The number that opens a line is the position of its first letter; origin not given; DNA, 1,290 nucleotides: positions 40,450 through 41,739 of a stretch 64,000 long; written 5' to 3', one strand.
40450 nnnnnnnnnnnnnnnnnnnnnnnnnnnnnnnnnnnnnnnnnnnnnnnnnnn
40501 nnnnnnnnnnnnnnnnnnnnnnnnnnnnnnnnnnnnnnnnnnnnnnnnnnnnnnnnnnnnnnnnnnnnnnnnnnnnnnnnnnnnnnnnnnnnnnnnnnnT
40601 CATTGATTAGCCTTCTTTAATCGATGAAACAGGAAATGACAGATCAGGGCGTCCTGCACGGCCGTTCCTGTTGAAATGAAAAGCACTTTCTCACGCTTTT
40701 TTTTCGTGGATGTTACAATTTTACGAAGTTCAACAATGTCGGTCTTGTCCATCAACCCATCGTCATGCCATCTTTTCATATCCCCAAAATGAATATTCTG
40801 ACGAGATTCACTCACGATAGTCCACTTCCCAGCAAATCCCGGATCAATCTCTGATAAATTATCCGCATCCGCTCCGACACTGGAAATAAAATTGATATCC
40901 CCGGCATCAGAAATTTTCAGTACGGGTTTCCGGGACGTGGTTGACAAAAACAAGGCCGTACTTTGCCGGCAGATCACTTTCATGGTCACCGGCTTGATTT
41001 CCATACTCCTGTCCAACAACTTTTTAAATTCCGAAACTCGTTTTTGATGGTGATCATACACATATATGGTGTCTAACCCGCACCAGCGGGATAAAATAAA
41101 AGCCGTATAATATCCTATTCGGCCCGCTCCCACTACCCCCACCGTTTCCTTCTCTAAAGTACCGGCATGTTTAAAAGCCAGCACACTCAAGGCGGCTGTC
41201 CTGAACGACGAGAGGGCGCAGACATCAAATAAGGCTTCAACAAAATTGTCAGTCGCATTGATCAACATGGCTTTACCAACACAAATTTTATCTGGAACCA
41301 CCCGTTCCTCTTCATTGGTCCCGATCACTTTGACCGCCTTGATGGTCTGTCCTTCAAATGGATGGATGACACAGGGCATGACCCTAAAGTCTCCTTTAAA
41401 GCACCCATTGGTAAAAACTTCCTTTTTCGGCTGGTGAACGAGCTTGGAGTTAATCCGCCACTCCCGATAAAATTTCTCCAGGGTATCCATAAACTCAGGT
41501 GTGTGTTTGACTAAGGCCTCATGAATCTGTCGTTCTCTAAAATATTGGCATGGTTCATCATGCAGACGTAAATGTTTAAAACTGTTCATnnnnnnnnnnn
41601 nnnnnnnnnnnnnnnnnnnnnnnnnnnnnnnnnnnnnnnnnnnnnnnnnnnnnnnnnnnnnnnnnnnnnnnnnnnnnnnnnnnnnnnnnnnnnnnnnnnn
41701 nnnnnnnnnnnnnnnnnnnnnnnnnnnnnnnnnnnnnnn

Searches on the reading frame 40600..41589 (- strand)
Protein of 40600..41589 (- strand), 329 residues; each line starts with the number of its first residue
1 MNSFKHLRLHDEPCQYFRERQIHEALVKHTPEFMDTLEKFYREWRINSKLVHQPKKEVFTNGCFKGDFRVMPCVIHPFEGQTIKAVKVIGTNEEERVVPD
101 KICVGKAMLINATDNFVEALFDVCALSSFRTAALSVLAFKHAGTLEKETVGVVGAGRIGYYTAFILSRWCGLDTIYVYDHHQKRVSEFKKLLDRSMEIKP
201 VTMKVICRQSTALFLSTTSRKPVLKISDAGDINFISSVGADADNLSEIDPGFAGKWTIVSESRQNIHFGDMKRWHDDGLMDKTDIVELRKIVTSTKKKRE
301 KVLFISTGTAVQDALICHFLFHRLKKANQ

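Call 58: search_protein_families(library=pfam, proteins=[window:40600-41589:-], max_evalue=0.00001)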
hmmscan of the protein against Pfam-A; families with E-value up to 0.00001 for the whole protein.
window:40600-41589:- (329 aa): 1 family
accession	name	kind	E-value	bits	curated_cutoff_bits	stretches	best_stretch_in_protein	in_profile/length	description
PF02423.21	OCD_Mu_crystall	-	5e-24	85.3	24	1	32-326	19-312/314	Ornithine cyclodeaminase/mu-crystallin family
